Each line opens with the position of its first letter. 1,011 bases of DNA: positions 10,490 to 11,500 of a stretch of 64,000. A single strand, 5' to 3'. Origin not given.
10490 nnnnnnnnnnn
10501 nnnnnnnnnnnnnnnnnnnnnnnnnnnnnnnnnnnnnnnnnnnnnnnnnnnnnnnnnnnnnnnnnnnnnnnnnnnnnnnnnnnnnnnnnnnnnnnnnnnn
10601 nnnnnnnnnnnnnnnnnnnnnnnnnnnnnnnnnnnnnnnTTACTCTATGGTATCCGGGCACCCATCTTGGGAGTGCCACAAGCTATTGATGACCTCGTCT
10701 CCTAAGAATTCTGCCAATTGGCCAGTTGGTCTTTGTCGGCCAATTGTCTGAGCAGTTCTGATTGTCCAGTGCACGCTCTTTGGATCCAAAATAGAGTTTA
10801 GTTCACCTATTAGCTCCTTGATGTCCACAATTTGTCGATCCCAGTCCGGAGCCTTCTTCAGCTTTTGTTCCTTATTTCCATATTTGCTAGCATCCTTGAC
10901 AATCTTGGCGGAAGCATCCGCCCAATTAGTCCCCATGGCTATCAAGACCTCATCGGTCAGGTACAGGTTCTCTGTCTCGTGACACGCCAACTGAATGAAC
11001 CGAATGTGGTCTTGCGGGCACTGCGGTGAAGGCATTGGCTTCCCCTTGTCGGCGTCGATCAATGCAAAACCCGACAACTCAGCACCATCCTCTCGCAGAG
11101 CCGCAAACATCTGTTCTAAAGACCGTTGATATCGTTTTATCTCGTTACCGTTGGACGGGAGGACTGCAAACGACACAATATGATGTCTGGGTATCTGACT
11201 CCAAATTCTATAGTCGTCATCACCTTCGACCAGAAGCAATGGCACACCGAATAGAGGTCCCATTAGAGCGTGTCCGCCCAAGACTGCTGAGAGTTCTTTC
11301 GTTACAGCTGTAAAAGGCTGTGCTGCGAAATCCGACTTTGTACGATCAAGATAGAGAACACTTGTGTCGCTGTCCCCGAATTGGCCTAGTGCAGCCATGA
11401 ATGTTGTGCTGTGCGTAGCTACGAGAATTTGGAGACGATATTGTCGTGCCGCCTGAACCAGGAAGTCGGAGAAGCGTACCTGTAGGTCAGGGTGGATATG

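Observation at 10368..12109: Compact single-polypeptide OLD-family ATPase-TOPRIM (489 aa) with an overlapping small Cys-rich downstream ORF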

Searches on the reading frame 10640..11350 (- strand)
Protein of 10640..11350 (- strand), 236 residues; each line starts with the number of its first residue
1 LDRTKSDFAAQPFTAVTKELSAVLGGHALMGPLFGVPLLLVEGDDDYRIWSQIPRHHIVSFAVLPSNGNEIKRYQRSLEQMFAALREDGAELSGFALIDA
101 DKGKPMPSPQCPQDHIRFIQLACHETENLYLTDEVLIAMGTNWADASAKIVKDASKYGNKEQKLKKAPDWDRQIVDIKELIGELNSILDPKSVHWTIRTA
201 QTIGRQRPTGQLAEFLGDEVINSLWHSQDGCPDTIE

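Call 21: search_protein_families(library=pfam, proteins=[window:10640-11350:-], max_evalue=10)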
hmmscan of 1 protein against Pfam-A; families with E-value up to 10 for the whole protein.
window:10640-11350:- (236 aa): 0 families

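Call 25: search_solved_structures(query=A2, max_evalue=10, show_alignments=4)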
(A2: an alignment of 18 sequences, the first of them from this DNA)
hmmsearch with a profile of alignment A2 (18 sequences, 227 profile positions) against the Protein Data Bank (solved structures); distinct sequences matched with E-value up to 10: 10.
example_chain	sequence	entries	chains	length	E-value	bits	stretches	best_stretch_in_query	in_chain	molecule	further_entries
9ugr_A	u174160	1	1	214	0.058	16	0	129-185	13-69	Syn-F4-Link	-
5cfi_A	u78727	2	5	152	0.3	13.7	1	77-132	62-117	BIS(5'-nucleosyl)-tetraphosphatase (Diadenosine tetraphosphatase), putative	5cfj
5cwk_A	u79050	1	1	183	0.31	13.7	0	171-210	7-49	Designed helical repeat protein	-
7w0w_A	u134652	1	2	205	0.71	12.5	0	64-129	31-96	Methyl-accepting chemotaxis protein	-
1hi9_A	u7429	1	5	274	0.77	12.4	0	87-131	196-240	DIPEPTIDE TRANSPORT PROTEIN DPPA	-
1k0s_A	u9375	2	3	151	0.93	12.1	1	115-181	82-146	CHEMOTAXIS PROTEIN CHEW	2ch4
3ja6_A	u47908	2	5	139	0.95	12.1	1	115-181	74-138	Chemotaxis protein CheW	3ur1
4jpb_W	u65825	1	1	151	1.2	11.8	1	115-181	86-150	Chemotaxis protein CheW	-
8fy8_R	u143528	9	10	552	1.5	11.4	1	112-166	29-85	Soluble cytochrome b562,5-hydroxytryptamine receptor 1A,5-hydroxytryptamine receptor 1A | Soluble cytochrome b562,5-hydroxytryptamine receptor 1A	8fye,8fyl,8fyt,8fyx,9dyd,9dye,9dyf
8uhb_A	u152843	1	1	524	1.6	11.3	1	112-166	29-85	Soluble cytochrome b562,Beta-2 adrenergic receptor,Trace amine-associated receptor 1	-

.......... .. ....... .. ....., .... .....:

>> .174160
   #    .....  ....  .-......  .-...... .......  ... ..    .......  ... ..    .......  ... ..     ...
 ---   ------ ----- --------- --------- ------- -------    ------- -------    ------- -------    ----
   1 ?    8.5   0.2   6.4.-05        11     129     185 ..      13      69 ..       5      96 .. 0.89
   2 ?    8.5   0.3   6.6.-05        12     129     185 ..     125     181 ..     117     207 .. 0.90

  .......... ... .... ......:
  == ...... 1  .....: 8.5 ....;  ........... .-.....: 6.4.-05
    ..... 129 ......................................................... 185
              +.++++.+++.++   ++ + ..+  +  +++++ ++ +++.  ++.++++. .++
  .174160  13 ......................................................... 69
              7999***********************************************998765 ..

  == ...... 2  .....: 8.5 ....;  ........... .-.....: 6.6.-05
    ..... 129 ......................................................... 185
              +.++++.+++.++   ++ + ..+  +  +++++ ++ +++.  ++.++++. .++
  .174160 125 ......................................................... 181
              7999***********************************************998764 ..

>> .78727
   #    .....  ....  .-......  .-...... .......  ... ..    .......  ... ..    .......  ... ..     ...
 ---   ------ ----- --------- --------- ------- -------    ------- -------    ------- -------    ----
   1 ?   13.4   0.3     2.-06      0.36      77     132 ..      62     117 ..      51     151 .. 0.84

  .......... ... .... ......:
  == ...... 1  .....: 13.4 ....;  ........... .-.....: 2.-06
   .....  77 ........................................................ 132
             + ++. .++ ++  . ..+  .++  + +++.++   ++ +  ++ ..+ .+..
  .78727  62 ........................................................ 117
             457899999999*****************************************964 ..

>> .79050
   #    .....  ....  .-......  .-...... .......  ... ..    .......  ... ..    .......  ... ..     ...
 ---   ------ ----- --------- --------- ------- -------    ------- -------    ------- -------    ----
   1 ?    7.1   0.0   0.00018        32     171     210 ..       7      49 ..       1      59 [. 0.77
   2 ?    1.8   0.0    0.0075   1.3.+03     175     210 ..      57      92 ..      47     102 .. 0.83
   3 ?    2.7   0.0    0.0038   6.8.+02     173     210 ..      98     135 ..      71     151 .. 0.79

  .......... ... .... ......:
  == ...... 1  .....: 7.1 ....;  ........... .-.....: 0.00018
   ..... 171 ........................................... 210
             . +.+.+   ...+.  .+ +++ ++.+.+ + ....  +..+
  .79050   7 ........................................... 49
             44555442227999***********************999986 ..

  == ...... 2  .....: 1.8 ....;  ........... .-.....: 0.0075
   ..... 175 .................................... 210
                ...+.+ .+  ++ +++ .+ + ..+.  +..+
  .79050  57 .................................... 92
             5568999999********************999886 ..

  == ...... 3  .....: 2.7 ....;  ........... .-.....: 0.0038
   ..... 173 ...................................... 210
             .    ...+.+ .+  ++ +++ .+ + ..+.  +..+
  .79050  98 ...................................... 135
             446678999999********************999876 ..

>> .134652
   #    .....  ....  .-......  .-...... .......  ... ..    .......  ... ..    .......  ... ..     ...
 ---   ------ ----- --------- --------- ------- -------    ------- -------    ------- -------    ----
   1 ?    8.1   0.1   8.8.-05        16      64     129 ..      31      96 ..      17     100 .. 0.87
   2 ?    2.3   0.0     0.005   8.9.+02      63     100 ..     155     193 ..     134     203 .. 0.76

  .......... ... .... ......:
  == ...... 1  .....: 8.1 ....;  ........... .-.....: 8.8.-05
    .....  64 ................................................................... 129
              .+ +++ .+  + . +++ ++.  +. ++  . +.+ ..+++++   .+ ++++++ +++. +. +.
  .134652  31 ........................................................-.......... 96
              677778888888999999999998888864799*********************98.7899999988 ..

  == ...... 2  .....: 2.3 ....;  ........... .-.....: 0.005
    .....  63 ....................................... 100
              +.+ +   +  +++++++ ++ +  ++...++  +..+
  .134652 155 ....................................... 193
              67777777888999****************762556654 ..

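Call 26: search_protein_families(library=padloc, proteins=[window:10640-11350:-], max_evalue=10)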
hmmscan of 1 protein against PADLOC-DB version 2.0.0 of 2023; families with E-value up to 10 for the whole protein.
window:10640-11350:- (236 aa): 0 families

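Call 41: predict_structure(alignment_id=A2)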
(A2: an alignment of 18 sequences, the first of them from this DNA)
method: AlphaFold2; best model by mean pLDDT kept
length: 232 residues; sequences in the alignment: 18
mean_pLDDT: 85.5   pTM: 0.83
mean pLDDT of the five models: 85.5, 74.2, 69.2, 66.3, 66.2
residues with pLDDT >= 90: 131; 70-90: 71; 50-70: 11; < 50: 19
segments of 3 or more residues with pLDDT < 50: 22-29, 223-232
pLDDT, mean of each block of 10 residues (from residue 1): 67 74 46 84 90 80 88 87 78 92 91 95 97 96 98 97 98 96 92 94 94 94 46 34
secondary structure, 60 per line:
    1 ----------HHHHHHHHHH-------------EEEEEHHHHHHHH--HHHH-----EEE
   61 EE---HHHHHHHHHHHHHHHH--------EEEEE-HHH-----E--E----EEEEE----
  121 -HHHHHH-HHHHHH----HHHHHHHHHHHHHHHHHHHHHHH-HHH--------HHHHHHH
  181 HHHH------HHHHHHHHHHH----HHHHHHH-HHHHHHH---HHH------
elements in order: H11-20 E34-38 H39-46 H49-52 E58-62 H66-81 E90-94 E112-116 H122-127 H129-134 H139-161 H174-184 H191-201 H206-212 H214-220

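Call 69: search_protein_representatives(alignment_id=A2)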
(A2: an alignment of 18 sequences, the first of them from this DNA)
Query: 18 sequences, 227 profile positions. Proteins with E-value up to 0.001 (for the whole library): 283; up to 1e-10: 218; up to 1e-30: 61. The best 150 are listed.
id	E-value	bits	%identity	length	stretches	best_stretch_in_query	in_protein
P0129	6.8e-103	359.3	-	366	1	2-224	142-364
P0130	6.1e-94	330.0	-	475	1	4-220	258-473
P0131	4.9e-93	327.1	-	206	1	26-225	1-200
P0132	7.4e-91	319.9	-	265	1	2-209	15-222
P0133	1.1e-90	319.4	-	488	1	2-222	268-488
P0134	3.0e-90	317.9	-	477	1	2-222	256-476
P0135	5.1e-85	300.9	-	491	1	1-222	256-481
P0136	1.3e-84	299.5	-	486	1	5-225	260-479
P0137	1.5e-81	289.5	-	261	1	2-222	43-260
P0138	4.0e-81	288.1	-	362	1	6-222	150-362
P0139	6.3e-81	287.5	-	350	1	5-221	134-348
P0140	1.6e-80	286.1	-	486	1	5-223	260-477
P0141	9.7e-79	280.3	-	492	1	2-225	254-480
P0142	9.9e-79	280.3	-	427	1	2-223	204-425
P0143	1.6e-77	276.3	-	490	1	3-223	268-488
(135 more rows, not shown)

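Call 79: fold_search(model_id=the predicted structure, library=pdb)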
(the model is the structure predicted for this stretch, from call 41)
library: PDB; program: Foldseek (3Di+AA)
matches with E <= 10: 525; with E <= 0.001: 0
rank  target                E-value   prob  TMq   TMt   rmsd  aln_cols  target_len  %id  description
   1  8ux9_A                9.1e-03  0.51  0.25  0.20  15.0       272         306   12  Asymmetric unit of the PARIS Immune Complex at 3.2 Angstrom Resolution (released 2024-09-18)
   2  8v46_D                4.1e-02  0.44  0.26  0.21  12.0       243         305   10  CryoEM structure of AriA-AriB complex (Form I) (released 2024-06-26)
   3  6c5c_A                5.5e-02  0.16  0.20  0.15  13.2       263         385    9  Crystal structure of the 3-dehydroquinate synthase (DHQS) domain of Aro1 from Candida albicans SC5314 in complex with  (released 2018-01-24)
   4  7e5w_B                1.3e-01  0.12  0.22  0.18  16.7       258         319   12  The structure of CcpA from Staphylococcus aureus (released 2021-07-14)
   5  1nve_C                1.9e-01  0.12  0.21  0.15  12.6       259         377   10  Crystal structure of 3-dehydroquinate synthase (DHQS) in complex with ZN2+ and NAD (released 2003-03-18)
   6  1nve_B                2.0e-01  0.12  0.21  0.15  12.7       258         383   11  Crystal structure of 3-dehydroquinate synthase (DHQS) in complex with ZN2+ and NAD (released 2003-03-18)
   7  3c3j_C                2.2e-01  0.13  0.22  0.15  14.8       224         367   14  Crystal structure of tagatose-6-phosphate ketose/aldose isomerase from Escherichia coli (released 2008-02-19)
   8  6c5c_B                2.4e-01  0.10  0.20  0.15  12.1       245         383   10  Crystal structure of the 3-dehydroquinate synthase (DHQS) domain of Aro1 from Candida albicans SC5314 in complex with  (released 2018-01-24)
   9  3bed_A                2.8e-01  0.23  0.21  0.31   5.9        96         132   14  Mannose/sorbose specific IIA subunit of phosphotransferase system from Enterococcus faecalis (released 2007-11-27)
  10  3gx1_B                3.0e-01  0.23  0.23  0.35  10.3       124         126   14  Crystal structure of a domain of lin1832 from Listeria innocua (released 2009-04-21)
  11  3gdw_A                3.0e-01  0.20  0.22  0.34  11.5       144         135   13  Crystal structure of sigma-54 interaction domain protein from Enterococcus faecalis (released 2009-03-10)
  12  1sg6_A                3.0e-01  0.12  0.22  0.16  12.8       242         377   10  Crystal structure of Aspergillus nidulans 3-dehydroquinate synthase (AnDHQS) in complex with Zn2+ and NAD+, at 1.7D (released 2004-08-31)
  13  3gx1_A                3.3e-01  0.21  0.22  0.35  10.6       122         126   14  Crystal structure of a domain of lin1832 from Listeria innocua (released 2009-04-21)
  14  7u5t_A                3.7e-01  0.08  0.20  0.11  13.0       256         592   10  Structure of DHQS/EPSPS dimer from Candida albicans Aro1 (released 2022-05-04)
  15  3bed_B                4.2e-01  0.18  0.21  0.31   6.0        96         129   14  Mannose/sorbose specific IIA subunit of phosphotransferase system from Enterococcus faecalis (released 2007-11-27)
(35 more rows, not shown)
